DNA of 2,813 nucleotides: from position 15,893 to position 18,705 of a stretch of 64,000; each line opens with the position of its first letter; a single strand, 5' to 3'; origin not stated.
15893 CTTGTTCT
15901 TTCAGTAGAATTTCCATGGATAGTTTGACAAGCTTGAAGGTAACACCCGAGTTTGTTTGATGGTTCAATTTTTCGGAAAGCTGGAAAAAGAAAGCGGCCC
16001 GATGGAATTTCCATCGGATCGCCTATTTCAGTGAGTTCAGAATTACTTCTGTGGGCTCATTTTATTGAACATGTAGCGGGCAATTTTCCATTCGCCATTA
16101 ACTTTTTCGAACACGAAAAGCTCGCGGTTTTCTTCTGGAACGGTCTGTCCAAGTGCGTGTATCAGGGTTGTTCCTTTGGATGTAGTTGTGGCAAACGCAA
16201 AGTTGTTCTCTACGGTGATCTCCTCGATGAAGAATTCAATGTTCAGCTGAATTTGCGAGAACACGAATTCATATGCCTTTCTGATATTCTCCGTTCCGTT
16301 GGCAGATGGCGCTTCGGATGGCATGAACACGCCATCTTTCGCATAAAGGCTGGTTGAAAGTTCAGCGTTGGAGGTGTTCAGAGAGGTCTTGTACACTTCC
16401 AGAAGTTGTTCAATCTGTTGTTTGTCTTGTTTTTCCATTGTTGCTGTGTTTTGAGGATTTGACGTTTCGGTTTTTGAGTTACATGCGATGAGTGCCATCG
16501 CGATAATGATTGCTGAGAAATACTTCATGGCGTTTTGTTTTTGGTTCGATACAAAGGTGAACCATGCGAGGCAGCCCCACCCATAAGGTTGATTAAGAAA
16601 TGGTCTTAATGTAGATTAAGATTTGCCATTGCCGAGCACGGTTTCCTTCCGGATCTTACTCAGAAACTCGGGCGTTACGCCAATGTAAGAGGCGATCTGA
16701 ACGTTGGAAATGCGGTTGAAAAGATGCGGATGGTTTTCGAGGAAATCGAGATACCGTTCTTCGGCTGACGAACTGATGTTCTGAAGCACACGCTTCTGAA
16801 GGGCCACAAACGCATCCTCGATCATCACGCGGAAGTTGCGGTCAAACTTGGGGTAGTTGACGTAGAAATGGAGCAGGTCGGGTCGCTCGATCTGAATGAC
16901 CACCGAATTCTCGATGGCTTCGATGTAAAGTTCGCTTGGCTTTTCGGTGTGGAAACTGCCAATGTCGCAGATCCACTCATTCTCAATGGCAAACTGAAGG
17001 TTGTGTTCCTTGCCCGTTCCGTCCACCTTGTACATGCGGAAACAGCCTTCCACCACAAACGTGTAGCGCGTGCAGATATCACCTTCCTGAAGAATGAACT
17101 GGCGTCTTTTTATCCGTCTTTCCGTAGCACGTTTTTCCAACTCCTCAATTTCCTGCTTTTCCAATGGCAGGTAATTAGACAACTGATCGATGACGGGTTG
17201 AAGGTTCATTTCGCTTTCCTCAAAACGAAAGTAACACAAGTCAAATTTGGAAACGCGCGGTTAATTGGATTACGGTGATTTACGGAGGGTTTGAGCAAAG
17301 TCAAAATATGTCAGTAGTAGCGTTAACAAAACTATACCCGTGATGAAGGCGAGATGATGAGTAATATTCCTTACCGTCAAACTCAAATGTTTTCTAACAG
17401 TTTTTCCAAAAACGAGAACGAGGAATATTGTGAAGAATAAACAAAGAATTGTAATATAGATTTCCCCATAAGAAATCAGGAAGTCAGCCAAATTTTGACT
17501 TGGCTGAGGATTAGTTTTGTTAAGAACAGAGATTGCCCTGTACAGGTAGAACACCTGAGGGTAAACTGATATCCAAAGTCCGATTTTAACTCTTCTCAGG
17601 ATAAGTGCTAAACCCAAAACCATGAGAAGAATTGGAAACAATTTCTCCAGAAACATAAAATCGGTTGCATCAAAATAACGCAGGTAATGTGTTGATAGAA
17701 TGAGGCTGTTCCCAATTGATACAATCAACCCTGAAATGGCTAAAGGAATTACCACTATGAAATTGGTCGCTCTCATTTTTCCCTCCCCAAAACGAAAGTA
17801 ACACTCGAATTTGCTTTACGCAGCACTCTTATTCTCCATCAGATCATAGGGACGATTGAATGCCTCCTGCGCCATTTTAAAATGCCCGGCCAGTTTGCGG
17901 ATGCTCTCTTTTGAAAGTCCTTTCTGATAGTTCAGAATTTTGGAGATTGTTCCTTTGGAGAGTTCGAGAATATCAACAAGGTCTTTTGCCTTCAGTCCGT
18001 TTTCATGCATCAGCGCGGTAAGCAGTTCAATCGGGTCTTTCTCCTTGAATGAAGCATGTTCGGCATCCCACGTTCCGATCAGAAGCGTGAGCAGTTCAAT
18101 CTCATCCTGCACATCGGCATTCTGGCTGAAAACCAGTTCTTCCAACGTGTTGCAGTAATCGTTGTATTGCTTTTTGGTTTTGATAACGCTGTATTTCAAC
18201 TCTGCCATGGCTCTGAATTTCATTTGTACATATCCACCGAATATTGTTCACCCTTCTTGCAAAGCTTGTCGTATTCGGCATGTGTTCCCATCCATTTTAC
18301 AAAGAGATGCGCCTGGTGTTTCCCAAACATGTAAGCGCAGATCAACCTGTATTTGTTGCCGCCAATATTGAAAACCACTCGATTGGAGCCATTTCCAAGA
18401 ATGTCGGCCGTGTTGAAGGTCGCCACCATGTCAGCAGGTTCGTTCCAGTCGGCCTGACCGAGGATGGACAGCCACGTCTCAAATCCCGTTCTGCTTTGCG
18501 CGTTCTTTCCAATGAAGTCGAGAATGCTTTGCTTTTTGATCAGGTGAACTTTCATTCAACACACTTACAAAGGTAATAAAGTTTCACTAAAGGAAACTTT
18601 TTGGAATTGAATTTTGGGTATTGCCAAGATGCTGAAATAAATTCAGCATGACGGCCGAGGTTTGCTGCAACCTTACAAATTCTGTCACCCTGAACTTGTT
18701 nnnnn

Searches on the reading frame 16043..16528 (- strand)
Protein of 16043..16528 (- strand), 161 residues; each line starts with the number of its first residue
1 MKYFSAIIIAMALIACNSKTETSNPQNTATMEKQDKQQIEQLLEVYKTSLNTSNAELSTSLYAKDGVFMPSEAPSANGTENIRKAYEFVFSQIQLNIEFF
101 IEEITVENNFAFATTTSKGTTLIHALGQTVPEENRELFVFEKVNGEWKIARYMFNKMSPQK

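Call 8: search_protein_families(library=pfam, proteins=[window:16043-16528:-], max_evalue=0.01)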
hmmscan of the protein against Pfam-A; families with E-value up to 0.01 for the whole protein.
window:16043-16528:- (161 aa): 6 families
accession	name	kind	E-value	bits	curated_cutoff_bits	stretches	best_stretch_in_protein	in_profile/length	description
PF13474.12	SnoaL_3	-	3.4e-08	34.3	22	1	39-152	1-114/121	SnoaL-like domain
PF14534.12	DUF4440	-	2.5e-07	31.5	25.2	1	39-149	1-107/107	Domain of unknown function (DUF4440)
PF12680.13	SnoaL_2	-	3.8e-06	27.9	27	1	49-147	7-99/102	SnoaL-like domain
PF08332.16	CaMKII_AD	-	4.1e-05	24.2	22.1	1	36-150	2-120/128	Calcium/calmodulin dependent protein kinase II association domain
PF13577.12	SnoaL_4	-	0.00012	22.5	24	1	34-151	4-124/126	SnoaL-like domain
PF02136.26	NTF2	-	0.008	17.1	21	0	41-129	4-82/116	Nuclear transport factor 2 (NTF2) domain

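Call 62: find_encoding_contigs(protein=window:16043-16528:-, flank=6000, max_places=8)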
Protein window:16043-16528:- (161 aa): 1 contig read that carries it; 1 place shown.
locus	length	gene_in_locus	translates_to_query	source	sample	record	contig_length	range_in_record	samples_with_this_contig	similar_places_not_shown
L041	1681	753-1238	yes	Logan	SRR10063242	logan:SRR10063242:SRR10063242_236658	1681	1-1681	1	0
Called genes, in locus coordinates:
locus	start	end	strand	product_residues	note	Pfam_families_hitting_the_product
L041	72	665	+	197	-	PF00027:cNMP_binding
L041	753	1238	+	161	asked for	PF13474:SnoaL_3, PF14534:DUF4440, PF12680:SnoaL_2 (weak)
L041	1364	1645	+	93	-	PF14542:Acetyltransf_CG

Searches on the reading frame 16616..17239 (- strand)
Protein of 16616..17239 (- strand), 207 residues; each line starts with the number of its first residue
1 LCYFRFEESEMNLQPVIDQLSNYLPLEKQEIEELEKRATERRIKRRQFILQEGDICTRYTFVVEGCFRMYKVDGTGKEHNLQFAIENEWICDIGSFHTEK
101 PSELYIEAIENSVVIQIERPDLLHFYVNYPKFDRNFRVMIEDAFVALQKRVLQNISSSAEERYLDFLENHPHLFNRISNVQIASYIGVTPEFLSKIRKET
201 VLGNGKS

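Call 8: search_protein_families(library=pfam, proteins=[window:16616-17239:-], max_evalue=0.01)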
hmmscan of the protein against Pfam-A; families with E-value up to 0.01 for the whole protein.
window:16616-17239:- (207 aa): 1 family
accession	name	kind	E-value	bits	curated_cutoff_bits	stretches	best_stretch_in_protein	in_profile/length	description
PF00027.35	cNMP_binding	-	1.4e-12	47.8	27.5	1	41-126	2-86/89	Cyclic nucleotide-binding domain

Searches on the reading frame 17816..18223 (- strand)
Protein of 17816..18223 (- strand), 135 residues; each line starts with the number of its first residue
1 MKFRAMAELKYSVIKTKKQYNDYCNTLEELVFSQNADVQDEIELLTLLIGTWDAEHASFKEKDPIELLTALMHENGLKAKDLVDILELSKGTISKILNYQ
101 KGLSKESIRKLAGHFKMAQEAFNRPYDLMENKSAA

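Call 8: search_protein_families(library=pfam, proteins=[window:17816-18223:-], max_evalue=0.01)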
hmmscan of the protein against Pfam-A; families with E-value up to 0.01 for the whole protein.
window:17816-18223:- (135 aa): 5 families
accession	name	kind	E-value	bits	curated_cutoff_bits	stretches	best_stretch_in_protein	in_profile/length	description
PF13443.12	HTH_26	-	0.00015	22.4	22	1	68-116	2-51/63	Cro/C1-type HTH DNA-binding domain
PF12802.13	MarR_2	-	0.00067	20.2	27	1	67-98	10-42/61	MarR family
PF01022.26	HTH_5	-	0.0036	17.6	22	0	66-95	6-34/47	Bacterial regulatory protein, arsR family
PF05043.19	Mga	-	0.0061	17.6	21.1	0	55-99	9-53/87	Mga helix-turn-helix domain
PF01381.28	HTH_3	-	0.0062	17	23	0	74-115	7-48/55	Helix-turn-helix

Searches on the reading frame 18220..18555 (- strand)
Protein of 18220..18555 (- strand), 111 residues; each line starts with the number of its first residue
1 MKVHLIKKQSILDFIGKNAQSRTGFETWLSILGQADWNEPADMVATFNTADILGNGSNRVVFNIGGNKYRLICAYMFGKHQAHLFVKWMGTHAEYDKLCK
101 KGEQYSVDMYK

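Call 8: search_protein_families(library=pfam, proteins=[window:18220-18555:-], max_evalue=0.01)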
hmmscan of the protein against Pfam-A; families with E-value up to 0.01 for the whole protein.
window:18220-18555:- (111 aa): 1 family
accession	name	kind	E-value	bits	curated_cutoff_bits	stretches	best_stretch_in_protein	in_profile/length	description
PF09907.15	HigB_toxin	-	2.7e-25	88.8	27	1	24-97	4-73/74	HigB_toxin, RelE-like toxic component of a toxin-antitoxin system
